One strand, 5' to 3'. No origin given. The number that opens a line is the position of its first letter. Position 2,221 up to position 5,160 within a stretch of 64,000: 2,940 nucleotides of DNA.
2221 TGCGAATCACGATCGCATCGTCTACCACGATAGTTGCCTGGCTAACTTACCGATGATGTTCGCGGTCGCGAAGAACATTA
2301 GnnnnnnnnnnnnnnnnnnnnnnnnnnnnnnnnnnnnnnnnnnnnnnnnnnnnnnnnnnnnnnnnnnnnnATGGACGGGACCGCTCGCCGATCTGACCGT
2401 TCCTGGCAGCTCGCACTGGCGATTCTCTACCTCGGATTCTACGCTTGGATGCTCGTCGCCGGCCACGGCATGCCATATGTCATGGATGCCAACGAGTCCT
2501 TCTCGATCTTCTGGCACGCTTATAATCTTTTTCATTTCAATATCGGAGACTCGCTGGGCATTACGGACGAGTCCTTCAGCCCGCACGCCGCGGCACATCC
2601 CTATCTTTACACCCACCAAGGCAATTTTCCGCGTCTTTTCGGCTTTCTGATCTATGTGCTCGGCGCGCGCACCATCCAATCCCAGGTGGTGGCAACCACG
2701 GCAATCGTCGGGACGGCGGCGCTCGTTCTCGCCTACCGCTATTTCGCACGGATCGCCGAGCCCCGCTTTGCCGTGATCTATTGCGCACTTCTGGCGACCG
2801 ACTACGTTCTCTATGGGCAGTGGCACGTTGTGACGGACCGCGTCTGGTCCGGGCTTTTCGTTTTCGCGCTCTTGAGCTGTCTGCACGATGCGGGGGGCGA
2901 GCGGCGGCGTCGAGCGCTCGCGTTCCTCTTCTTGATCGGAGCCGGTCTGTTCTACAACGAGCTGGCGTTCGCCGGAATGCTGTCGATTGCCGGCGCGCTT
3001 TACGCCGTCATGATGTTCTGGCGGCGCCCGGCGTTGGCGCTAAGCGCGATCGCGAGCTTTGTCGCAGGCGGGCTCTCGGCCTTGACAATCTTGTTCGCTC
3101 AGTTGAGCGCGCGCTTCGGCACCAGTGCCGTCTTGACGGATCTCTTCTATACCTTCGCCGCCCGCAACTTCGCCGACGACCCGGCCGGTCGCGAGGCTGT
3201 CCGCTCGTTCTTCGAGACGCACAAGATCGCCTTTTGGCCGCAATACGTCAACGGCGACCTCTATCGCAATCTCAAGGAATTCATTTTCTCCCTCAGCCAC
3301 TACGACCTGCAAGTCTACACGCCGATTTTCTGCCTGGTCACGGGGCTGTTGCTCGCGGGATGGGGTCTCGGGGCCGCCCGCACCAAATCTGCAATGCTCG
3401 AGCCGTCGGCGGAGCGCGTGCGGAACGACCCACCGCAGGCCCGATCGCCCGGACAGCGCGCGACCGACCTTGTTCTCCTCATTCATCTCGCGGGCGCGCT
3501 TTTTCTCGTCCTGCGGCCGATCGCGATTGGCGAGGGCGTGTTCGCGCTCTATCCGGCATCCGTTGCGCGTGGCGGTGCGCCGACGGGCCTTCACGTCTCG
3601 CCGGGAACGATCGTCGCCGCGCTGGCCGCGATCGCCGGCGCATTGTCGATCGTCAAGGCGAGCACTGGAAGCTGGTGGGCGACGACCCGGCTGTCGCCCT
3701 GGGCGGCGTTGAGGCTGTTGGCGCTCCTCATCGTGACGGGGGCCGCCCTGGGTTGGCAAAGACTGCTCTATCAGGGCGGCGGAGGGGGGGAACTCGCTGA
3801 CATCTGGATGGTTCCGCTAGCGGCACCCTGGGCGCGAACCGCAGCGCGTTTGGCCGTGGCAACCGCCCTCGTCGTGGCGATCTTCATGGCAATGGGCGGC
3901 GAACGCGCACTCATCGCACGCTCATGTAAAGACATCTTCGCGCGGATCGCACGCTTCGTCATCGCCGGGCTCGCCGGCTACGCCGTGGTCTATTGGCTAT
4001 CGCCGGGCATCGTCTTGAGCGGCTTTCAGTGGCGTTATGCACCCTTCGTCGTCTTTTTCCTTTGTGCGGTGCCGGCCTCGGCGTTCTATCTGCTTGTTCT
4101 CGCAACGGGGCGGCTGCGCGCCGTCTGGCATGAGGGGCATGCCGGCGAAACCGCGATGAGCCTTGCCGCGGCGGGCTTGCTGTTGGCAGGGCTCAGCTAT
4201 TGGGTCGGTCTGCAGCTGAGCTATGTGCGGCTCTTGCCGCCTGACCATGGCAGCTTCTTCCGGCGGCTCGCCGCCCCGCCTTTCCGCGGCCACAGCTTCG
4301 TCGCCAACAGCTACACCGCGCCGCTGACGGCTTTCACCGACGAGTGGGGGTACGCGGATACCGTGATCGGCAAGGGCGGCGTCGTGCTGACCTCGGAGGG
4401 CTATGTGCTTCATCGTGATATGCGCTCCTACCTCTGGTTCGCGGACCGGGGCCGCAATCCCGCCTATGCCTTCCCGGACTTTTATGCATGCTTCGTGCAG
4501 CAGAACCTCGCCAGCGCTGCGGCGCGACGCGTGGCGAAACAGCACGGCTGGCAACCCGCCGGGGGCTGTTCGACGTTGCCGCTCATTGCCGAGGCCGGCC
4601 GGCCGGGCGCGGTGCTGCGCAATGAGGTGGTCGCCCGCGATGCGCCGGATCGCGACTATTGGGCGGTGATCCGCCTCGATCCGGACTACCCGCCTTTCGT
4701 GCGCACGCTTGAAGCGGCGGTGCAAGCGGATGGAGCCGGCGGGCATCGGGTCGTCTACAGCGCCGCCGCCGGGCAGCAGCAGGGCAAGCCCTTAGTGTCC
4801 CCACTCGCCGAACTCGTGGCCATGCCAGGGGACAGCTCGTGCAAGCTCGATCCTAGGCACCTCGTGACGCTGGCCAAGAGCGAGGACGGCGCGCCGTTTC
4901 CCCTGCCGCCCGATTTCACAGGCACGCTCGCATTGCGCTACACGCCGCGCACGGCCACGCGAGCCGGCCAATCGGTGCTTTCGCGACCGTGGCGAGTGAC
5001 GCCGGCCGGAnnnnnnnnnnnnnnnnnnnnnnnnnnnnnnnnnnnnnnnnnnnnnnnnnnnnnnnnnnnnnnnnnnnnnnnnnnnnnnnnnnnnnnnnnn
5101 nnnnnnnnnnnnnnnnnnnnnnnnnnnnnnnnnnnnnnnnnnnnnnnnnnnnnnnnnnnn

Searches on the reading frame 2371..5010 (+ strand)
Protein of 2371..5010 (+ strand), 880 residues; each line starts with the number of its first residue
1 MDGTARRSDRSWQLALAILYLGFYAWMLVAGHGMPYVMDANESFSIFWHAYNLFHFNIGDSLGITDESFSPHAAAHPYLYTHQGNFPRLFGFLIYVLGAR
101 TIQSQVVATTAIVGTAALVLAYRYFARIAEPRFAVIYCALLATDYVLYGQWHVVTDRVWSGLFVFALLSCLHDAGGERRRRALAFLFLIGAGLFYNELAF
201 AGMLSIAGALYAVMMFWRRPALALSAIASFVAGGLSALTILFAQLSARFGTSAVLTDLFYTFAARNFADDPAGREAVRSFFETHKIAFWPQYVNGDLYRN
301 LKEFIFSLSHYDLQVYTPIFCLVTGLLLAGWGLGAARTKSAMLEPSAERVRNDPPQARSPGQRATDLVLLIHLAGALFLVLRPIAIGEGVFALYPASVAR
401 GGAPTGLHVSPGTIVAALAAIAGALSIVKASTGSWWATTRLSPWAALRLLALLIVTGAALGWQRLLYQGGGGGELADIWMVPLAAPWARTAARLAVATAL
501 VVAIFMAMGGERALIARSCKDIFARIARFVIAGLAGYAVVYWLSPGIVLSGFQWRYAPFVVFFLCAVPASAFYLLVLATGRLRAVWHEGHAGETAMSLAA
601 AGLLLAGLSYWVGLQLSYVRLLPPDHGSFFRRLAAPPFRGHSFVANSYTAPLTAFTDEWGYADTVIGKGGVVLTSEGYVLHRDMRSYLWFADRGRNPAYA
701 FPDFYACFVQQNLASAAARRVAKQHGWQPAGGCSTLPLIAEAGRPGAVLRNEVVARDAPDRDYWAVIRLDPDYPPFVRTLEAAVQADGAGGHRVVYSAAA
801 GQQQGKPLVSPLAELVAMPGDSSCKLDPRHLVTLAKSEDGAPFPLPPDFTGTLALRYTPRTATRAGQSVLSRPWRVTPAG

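Call 62: find_homologous_proteins(query=window:2371-5010:+, max_evalue=0.00001)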
Query window:2371-5010:+ (880 aa): 60 proteins with E <= 0.00001 among 8000 candidates.
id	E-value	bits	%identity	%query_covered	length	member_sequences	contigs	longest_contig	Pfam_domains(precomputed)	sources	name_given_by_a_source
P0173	0.0e+0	1830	92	100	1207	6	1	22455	-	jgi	-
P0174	0.0e+0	1427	73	100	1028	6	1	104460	-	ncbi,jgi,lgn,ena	ncbi:MAG: hypothetical protein ACHQRJ_02090 [Alphaproteobacteria bacterium]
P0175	0.0e+0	1261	66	99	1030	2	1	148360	-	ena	-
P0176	0.0e+0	1255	66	99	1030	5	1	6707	-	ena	-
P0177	0.0e+0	1194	63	100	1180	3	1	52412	-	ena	-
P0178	0.0e+0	1156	62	99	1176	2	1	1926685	-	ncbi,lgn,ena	-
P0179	2.9e-146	507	49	38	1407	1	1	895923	-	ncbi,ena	-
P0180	3.2e-143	497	46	36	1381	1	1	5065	PF00041.28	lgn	-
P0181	1.1e-142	496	35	98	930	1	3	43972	-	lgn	-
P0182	5.5e-139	483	45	36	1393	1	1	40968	PF00041.28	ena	-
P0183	3.0e-138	481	45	38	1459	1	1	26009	-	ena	-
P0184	5.2e-132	460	43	36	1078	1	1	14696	-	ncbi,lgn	-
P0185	1.0e-131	459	35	99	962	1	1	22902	-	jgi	jgi:hypothetical protein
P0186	6.9e-130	453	35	98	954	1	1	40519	-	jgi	jgi:hypothetical protein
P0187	3.4e-127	444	37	98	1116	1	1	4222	-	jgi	jgi:hypothetical protein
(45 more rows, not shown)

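Call 65: find_encoding_contigs(protein=P0179, flank=10000, max_places=2)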
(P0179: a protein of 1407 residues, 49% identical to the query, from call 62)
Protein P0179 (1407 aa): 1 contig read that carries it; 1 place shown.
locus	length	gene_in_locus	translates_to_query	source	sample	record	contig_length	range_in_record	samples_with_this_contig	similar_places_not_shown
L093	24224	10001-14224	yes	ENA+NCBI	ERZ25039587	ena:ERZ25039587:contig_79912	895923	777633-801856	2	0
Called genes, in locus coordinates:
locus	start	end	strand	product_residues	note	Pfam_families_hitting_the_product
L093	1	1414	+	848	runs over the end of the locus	PF09586:YfhO (weak)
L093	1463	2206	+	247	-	-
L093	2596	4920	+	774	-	PF19510:DUF6044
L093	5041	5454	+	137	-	-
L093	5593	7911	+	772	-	PF19510:DUF6044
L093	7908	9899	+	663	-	-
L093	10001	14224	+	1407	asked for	-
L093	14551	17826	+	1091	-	-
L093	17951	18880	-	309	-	PF13489:Methyltransf_23, PF07021:MetW, PF08241:Methyltransf_11, PF08242:Methyltransf_12, PF13649:Methyltransf_25, PF13847:Methyltransf_31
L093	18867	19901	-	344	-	PF00487:FA_desaturase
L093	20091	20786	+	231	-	PF13489:Methyltransf_23, PF08241:Methyltransf_11, PF08242:Methyltransf_12, PF13649:Methyltransf_25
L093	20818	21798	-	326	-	PF01209:Ubie_methyltran, PF13489:Methyltransf_23, PF08241:Methyltransf_11, PF08242:Methyltransf_12, PF13649:Methyltransf_25, PF13847:Methyltransf_31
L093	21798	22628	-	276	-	PF08003:Methyltransf_9, PF13489:Methyltransf_23, PF08241:Methyltransf_11, PF08242:Methyltransf_12, PF13649:Methyltransf_25, PF13847:Methyltransf_31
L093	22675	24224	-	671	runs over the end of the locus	-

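Call 75: predict_structure(alignment_id=A6)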
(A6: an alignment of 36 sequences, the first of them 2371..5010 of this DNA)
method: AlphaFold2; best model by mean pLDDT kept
length: 880 residues; sequences in the alignment: 36
mean_pLDDT: 86.8   pTM: 0.86
mean pLDDT of the five models: 86.8, 85.6, 84.1, 83.9, 83.6
residues with pLDDT >= 90: 475; 70-90: 333; 50-70: 50; < 50: 22
segments of 3 or more residues with pLDDT < 50: 1-4, 340-343, 396-405
pLDDT, mean of each block of 10 residues (from residue 1): 58 90 89 68 88 89 88 91 84 95 91 93 94 95 89 83 96 93 97 91 96 97 97 96 94 92 77 91 89 85 87 87 94 74 49 64 90 93 84 49 51 91 91 86 88 92 71 69 85 94 86 70 94 96 87 79 95 94 89 89 95 92 87 94 91 92 87 87 84 85 91 82 77 89 90 91 92 93 85 91 91 94 83 91 88 95 93 87
secondary structure, 60 per line:
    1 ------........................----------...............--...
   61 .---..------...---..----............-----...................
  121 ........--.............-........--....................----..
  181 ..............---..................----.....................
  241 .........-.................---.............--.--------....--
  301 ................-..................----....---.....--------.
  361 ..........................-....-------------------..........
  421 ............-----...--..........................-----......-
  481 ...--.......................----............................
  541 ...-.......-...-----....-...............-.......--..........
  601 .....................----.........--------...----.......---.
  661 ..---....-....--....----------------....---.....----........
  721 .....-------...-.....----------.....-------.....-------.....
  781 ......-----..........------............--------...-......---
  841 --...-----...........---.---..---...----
elements in order (helices of 4 or more, strands of 3 or more residues): H7-30 H41-55 H58-61 H85-96 H102-128 H131-143 H145-152 H155-174 H179-194 H198-215 H220-249 H251-267 H271-283 H295-298 H301-316 H318-335 H340-343 H347-351 H360-386 H388-391 H411-432 H443-468 H474-479 H486-508 H513-543 H545-551 H561-564 H566-580 H582-588 H591-621 H626-634 E643-645 H650-656 E660-662 H666-669 E671-674 E677-680 H697-700 E704-708 H713-725 H737-741 E752-756 E764-768 E776-786 E792-801 E808-819 E832-837 E843-845 E851-861 E874-876

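Call 77: fold_search(model_id=the predicted structure, library=pdb)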
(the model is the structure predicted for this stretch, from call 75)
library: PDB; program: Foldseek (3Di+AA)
matches with E <= 10: 453; with E <= 0.001: 2
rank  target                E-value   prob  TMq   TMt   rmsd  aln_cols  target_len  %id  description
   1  3waj                  5.7e-04  1.00  0.29  0.32  22.7      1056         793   10  Crystal structure of the Archaeoglobus fulgidus oligosaccharyltransferase (O29867_ARCFU) complex with Zn and sulfate (released 2013-10-30)
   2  5gmy_A                9.0e-04  1.00  0.29  0.29  21.7      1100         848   10  Crystal structure of the Archaeoglobus fulgidus oligosaccharyltransferase (O29867_ARCFU) tethered with an acceptor pep (released 2017-02-01)
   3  9n9j_I                2.4e-03  1.00  0.34  0.41  17.7       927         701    9  Structure of a GRP94 folding intermediate engaged with a CCDC134- and FKBP11-bound secretory translocon (released 2025-11-19)
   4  8b6l_I                5.3e-03  1.00  0.34  0.42  20.3       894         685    8  Subtomogram average of the human Sec61-TRAP-OSTA-translocon (released 2022-12-07)
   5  6s7o_A                7.5e-03  1.00  0.34  0.42  17.9       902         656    9  Cryo-EM structure of human oligosaccharyltransferase complex OST-A (released 2019-12-18)
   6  5ezm                  9.2e-03  1.00  0.28  0.41  15.0       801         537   12  Crystal Structure of ArnT from Cupriavidus metallidurans in the apo state (released 2016-02-17)
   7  5f15                  9.9e-03  0.98  0.21  0.30  25.0       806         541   12  Crystal Structure of ArnT from Cupriavidus metallidurans bound to Undecaprenyl phosphate (released 2016-02-17)
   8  8pn9_A                2.6e-02  1.00  0.33  0.41  18.5       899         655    8  Structure of human oligosaccharyltransferase OST-A complex bound to NGI-1 (released 2024-05-08)
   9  8agc_A                3.4e-02  0.99  0.32  0.39  17.0       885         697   10  Structure of yeast oligosaccharylransferase complex with lipid-linked oligosaccharide and non-acceptor peptide bound (released 2022-12-07)
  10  8age_A                6.5e-02  0.93  0.27  0.34  21.4       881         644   10  Structure of yeast oligosaccharylransferase complex with acceptor peptide bound (released 2022-12-07)
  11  6ezn_F                7.3e-02  0.99  0.35  0.45  15.9       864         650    8  Cryo-EM structure of the yeast oligosaccharyltransferase (OST) complex (released 2018-01-17)
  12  7oci_F                1.3e-01  0.87  0.26  0.34  21.9       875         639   11  Cryo-EM structure of yeast Ost6p containing oligosaccharyltransferase complex (released 2022-02-16)
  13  9p26                  1.4e-01  1.00  0.10  0.20   5.7       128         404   15  Crystal structure of GH158(Pro) at 1.40 angstrom resolution (released 2026-03-11)
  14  8b37_A                1.8e-01  0.13  0.10  0.12  26.2       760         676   11  Crystal structure of Pyrobaculum aerophilum potassium-independent proton pumping membrane integral pyrophosphatase in  (released 2024-01-17)
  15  8iyk_F                1.9e-01  1.00  0.10  0.10  14.9       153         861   16  Tail tip conformation 1 of phage lambda tail (released 2023-10-18)
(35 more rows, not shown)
